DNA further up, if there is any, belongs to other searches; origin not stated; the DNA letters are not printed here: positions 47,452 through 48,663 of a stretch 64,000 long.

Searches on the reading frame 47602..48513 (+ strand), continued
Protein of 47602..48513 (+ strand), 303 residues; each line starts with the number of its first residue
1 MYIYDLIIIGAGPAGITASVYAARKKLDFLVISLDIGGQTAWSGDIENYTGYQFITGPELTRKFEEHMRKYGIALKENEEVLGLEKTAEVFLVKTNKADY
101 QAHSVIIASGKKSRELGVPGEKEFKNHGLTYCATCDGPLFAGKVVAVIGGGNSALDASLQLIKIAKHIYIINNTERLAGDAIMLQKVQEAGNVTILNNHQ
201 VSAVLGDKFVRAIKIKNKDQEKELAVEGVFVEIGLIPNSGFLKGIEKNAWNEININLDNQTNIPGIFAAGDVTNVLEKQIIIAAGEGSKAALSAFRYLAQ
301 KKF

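Call 50: find_encoding_contigs(protein=P0124, flank=4000, max_places=3)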
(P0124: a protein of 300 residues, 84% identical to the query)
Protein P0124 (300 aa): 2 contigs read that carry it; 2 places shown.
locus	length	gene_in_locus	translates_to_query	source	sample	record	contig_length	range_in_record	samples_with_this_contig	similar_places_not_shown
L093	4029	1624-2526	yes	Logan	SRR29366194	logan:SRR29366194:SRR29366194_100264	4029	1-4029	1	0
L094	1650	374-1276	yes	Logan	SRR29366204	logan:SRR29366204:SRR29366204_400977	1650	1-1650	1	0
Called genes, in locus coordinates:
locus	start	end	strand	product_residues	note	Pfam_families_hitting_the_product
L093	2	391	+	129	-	?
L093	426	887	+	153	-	PF01243:PNPOx_N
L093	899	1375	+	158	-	PF02915:Rubrerythrin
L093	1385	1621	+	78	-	PF00462:Glutaredoxin, PF13417:GST_N_3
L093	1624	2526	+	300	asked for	PF00890:FAD_binding_2 (faint), PF01946:Thi4 (faint), PF03486:HI0933_like (faint), PF07992:Pyr_redox_2, PF12831:FAD_oxidored (faint), PF13450:NAD_binding_8 (faint), PF13738:Pyr_redox_3, PF00070:Pyr_redox (weak)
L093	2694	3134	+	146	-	PF02082:Rrf2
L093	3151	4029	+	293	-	?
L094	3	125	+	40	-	?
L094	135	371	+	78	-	PF00462:Glutaredoxin, PF13417:GST_N_3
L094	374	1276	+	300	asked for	PF00890:FAD_binding_2 (faint), PF01946:Thi4 (faint), PF03486:HI0933_like (faint), PF07992:Pyr_redox_2, PF12831:FAD_oxidored (faint), PF13450:NAD_binding_8 (faint), PF13738:Pyr_redox_3, PF00070:Pyr_redox (weak)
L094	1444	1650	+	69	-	?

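Call 66: find_homologous_proteins(query=L051:1221-2123:+, max_evalue=1e-120)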
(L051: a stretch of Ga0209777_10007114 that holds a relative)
Query L051:1221-2123:+ (301 aa): 2281 proteins with E <= 1e-120 among 8000 candidates; the best 120 are listed.
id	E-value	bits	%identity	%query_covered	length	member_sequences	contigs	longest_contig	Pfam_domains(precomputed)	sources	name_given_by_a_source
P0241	7.9e-190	647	100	100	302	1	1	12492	PF01946.24,PF01266.31,PF13450.13,PF00890.31,PF07992.21,PF00070.34,PF13738.13,PF03486.21,PF12831.14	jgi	-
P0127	7.7e-147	506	75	100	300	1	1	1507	PF01946.24,PF01266.31,PF13450.13,PF00890.31,PF07992.21,PF00070.34,PF13738.13,PF03486.21,PF12831.14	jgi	-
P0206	8.7e-146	503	75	100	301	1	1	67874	PF01946.24,PF01266.31,PF13450.13,PF00890.31,PF07992.21,PF00070.34,PF13738.13,PF03486.21,PF12831.14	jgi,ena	-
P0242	8.9e-146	503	73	100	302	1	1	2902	PF01946.24,PF13450.13,PF00890.31,PF07992.21,PF00070.34,PF13738.13,PF03486.21,PF12831.14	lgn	-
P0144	4.0e-145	501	75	99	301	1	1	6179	PF01946.24,PF01266.31,PF13450.13,PF00890.31,PF07992.21,PF00070.34,PF13738.13,PF03486.21,PF12831.14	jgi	-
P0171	8.9e-145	499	74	100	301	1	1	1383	PF01946.24,PF01266.31,PF13450.13,PF00890.31,PF07992.21,PF00070.34,PF13738.13,PF03486.21,PF01134.29,PF12831.14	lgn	-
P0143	9.7e-145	499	75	100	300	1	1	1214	PF13450.13,PF00890.31,PF07992.21,PF00070.34,PF13738.13,PF03486.21,PF12831.14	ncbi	-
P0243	2.1e-144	498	74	100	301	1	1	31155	PF00890.31,PF07992.21,PF00070.34,PF13738.13,PF03486.21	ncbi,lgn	-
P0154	4.3e-144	497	74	100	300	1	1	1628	PF13450.13,PF00890.31,PF07992.21,PF00070.34,PF13738.13,PF03486.21,PF12831.14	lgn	-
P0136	4.5e-144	497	73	100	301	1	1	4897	PF01946.24,PF13450.13,PF00890.31,PF07992.21,PF00070.34,PF13738.13,PF03486.21,PF01134.29,PF12831.14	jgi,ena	-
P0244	5.7e-144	497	72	100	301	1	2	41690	PF01946.24,PF01266.31,PF13450.13,PF00890.31,PF07992.21,PF00070.34,PF13738.13,PF03486.21,PF12831.14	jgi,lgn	jgi:alkyl hydroperoxide reductase subunit F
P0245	6.9e-144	496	74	100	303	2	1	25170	PF01946.24,PF01266.31,PF13450.13,PF00890.31,PF07992.21,PF00070.34,PF13738.13,PF03486.21,PF01134.29,PF12831.14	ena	-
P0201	7.8e-144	496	74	100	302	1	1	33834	PF01946.24,PF01266.31,PF13450.13,PF00890.31,PF07992.21,PF00070.34,PF13738.13,PF03486.21,PF01134.29,PF12831.14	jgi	-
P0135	1.0e-143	496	74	100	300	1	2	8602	PF01946.24,PF13450.13,PF00890.31,PF07992.21,PF00070.34,PF13738.13,PF03486.21,PF12831.14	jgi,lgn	jgi:alkyl hydroperoxide reductase subunit F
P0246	1.0e-143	496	73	99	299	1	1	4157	PF01946.24,PF01266.31,PF13450.13,PF00890.31,PF07992.21,PF00070.34,PF13738.13,PF03486.21,PF01134.29,PF12831.14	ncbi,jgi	jgi:alkyl hydroperoxide reductase subunit F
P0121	2.8e-142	491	73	100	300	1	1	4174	PF01946.24,PF01266.31,PF13450.13,PF00890.31,PF07992.21,PF00070.34,PF13738.13,PF03486.21,PF01134.29,PF12831.14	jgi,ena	-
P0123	4.2e-142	491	73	100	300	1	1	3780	PF01946.24,PF13450.13,PF00890.31,PF07992.21,PF00070.34,PF13738.13,PF03486.21,PF12831.14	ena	-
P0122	8.1e-142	490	72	100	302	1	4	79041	PF01946.24,PF01266.31,PF13450.13,PF00890.31,PF07992.21,PF00070.34,PF13738.13,PF03486.21,PF01134.29,PF12831.14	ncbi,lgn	-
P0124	5.7e-140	484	72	100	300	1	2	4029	PF01946.24,PF13450.13,PF00890.31,PF07992.21,PF00070.34,PF13738.13,PF03486.21,PF12831.14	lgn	-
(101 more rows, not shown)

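Call 67: find_encoding_contigs(protein=P0241, flank=10000, max_places=3)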
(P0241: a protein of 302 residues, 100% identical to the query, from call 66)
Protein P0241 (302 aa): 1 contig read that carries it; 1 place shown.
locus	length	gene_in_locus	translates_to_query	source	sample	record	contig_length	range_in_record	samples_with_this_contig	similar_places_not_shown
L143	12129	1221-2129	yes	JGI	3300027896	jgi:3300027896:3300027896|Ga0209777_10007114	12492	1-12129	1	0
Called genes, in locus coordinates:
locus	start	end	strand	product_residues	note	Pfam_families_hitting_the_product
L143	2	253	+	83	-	?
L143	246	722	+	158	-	PF02915:Rubrerythrin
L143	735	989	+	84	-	PF00462:Glutaredoxin, PF13417:GST_N_3 (weak)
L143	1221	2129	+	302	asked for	PF00890:FAD_binding_2 (weak), PF01266:DAO (faint), PF01946:Thi4 (faint), PF03486:HI0933_like (faint), PF07992:Pyr_redox_2, PF12831:FAD_oxidored (weak), PF13738:Pyr_redox_3, PF00070:Pyr_redox, +1 more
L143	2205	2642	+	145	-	PF02082:Rrf2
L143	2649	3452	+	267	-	PF02110:HK, PF00294:PfkB (weak), PF01256:Carb_kinase, PF08543:Phos_pyr_kin (weak)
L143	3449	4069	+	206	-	PF02581:TMP-TENI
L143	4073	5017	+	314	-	PF00291:PALP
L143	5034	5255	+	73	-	PF01106:NifU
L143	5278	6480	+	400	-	PF01837:HcyBio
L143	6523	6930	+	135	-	PF09383:NIL, PF00037:Fer4, PF12837:Fer4_6 (weak), PF13237:Fer4_10, PF14697:Fer4_21, PF12838:Fer4_7, PF13187:Fer4_9, PF00037:Fer4 (weak), +5 more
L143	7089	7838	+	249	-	-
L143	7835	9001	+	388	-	PF00266:Aminotran_5, PF01212:Beta_elim_lyase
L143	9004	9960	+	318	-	PF08279:HTH_11, PF13412:HTH_24 (weak), PF03099:BPL_LplA_LipB, PF16917:BPL_LplA_LipB_2, PF02237:BPL_C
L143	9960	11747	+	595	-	PF07715:Plug, PF00593:TonB_dep_Rec_b-barrel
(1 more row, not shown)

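Call 68: find_encoding_contigs(protein=P0121, flank=10000, max_places=3)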
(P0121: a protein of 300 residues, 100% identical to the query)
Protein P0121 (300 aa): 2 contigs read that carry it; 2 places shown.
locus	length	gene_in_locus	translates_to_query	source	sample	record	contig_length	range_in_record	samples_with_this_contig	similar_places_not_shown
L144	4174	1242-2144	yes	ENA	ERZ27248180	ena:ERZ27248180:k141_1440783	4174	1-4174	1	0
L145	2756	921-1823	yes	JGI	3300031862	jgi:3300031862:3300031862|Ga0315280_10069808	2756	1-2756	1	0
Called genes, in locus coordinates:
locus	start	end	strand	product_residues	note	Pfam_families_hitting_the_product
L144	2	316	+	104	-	?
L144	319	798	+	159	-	PF02915:Rubrerythrin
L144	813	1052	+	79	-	PF00462:Glutaredoxin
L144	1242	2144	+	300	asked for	PF00890:FAD_binding_2 (faint), PF01134:GIDA (faint), PF01266:DAO (faint), PF01946:Thi4 (faint), PF03486:HI0933_like (faint), PF07992:Pyr_redox_2, PF13738:Pyr_redox_3, PF00070:Pyr_redox (weak), +2 more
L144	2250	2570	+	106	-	PF01047:MarR (weak), PF12840:HTH_20, PF25212:HVO_A0114, PF01022:HTH_5, PF13412:HTH_24 (weak)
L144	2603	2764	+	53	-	-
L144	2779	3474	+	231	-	PF03773:ArsP_1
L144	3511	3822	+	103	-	PF03773:ArsP_1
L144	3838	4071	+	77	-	PF13192:Thioredoxin_3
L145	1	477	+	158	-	?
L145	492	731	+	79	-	PF00462:Glutaredoxin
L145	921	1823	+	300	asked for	PF00890:FAD_binding_2 (faint), PF01134:GIDA (faint), PF01266:DAO (faint), PF01946:Thi4 (faint), PF03486:HI0933_like (faint), PF07992:Pyr_redox_2, PF13738:Pyr_redox_3, PF00070:Pyr_redox (weak), +2 more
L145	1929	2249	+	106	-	PF01047:MarR (weak), PF12840:HTH_20, PF25212:HVO_A0114, PF01022:HTH_5, PF13412:HTH_24 (weak)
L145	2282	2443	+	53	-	-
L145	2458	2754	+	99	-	?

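Call 88: search_protein_families(library=ncbifam, proteins=[L082:8317-8991:+, L052:2738-2995:+], max_evalue=0.001)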
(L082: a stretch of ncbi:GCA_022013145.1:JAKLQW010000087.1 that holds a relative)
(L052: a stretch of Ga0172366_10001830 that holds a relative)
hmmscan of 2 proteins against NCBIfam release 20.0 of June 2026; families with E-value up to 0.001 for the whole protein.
L082:8317-8991:+ (225 aa): 2 families
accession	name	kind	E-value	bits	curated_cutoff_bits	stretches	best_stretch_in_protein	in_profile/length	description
NF047646.1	REP_Tyr_transpos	equivalog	2.6e-16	59.8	80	1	22-140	20-146/146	REP-associated tyrosine transposase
NF033573.1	transpos_IS200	equivalog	0.00025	21.3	55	1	11-100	10-99/126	IS200/IS605 family transposase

L052:2738-2995:+ (86 aa): 1 family
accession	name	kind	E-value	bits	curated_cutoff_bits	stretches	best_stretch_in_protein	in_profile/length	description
TIGR01453.1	grpIintron_endo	subfamily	3.8e-07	30.4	56.05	1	5-73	5-83/215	group I intron endonuclease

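Call 89: search_protein_families(library=pfam, proteins=[L052:2738-2995:+, L048:2249-2788:+], max_evalue=0.001)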
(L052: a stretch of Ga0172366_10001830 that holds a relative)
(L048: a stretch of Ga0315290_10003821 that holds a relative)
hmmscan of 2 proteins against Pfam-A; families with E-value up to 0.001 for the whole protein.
L052:2738-2995:+ (86 aa): 1 family
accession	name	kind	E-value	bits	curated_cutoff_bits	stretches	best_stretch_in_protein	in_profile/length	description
PF01541.30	GIY-YIG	-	8.2e-17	61.7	22.6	1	1-69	1-72/78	GIY-YIG catalytic domain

L048:2249-2788:+ (180 aa): 0 families
